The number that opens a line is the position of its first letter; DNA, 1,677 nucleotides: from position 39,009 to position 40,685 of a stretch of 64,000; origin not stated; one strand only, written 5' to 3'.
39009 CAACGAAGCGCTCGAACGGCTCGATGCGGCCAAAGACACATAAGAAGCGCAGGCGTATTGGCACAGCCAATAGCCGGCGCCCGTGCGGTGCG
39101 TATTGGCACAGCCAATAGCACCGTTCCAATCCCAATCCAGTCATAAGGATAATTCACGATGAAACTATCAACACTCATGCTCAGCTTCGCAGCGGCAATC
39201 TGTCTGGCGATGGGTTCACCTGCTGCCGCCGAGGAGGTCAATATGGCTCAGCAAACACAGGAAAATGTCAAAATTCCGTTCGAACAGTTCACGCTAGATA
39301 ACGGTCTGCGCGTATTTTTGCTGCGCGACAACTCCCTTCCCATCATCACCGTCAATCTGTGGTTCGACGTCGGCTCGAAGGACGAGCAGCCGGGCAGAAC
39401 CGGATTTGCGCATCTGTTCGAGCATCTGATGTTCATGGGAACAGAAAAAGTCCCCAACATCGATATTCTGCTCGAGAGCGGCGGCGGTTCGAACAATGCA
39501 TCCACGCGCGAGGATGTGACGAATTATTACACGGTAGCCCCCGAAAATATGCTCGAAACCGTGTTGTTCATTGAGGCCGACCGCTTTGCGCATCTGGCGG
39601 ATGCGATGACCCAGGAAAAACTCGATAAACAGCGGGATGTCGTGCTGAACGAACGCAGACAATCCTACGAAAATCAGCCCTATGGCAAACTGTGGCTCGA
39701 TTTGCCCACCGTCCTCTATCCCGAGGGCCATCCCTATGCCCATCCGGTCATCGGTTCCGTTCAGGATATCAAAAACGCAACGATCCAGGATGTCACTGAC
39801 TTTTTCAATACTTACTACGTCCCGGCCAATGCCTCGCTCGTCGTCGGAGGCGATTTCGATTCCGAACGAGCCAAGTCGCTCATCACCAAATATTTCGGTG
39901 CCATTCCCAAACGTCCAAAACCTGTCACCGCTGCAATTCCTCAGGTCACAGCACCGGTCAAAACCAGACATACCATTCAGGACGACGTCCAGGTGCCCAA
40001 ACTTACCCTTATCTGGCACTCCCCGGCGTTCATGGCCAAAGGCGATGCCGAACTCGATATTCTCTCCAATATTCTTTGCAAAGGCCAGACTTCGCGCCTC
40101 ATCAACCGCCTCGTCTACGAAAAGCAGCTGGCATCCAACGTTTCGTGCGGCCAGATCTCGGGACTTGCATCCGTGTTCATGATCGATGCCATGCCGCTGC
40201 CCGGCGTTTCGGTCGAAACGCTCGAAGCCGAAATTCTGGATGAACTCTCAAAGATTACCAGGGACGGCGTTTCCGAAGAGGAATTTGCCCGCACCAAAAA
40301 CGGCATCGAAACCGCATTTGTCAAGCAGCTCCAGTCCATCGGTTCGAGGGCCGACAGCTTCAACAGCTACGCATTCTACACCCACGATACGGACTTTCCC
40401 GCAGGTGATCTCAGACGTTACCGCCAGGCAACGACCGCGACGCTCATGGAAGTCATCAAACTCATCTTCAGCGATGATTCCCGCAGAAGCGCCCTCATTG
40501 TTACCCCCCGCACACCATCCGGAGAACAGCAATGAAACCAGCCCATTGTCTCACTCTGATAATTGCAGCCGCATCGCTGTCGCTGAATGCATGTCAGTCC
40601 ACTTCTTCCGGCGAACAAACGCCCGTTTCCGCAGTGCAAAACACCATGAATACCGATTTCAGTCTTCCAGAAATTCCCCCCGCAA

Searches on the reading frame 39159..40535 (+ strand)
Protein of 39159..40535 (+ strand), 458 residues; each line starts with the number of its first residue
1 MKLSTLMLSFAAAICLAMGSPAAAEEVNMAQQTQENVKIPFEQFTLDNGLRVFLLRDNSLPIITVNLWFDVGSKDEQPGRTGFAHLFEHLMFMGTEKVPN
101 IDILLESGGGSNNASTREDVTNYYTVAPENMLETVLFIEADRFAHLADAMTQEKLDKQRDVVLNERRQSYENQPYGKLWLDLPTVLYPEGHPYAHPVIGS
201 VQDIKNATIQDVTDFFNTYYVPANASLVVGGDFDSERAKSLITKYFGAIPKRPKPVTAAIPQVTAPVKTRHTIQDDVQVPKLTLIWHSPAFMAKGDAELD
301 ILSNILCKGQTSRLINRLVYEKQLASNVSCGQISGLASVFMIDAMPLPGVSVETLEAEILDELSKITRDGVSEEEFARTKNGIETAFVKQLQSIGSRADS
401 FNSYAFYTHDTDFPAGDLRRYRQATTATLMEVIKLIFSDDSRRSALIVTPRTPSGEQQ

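Call 17: search_protein_families(library=pfam, proteins=[window:39159-40535:+], max_evalue=0.001)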
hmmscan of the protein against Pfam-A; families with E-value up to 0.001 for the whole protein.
window:39159-40535:+ (458 aa): 3 families
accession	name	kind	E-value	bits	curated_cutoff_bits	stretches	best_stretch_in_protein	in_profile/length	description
PF05193.26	Peptidase_M16_C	-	3.4e-34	118.7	23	1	207-382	2-180/181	Peptidase M16 inactive domain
PF00675.25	Peptidase_M16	-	2.3e-20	73.5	22.3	1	53-172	3-122/149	Insulinase (Peptidase family M16)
PF08593.16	Mug135_C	-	0.00083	20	23.8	0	187-247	24-80/82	Mug135-like, C-terminal domain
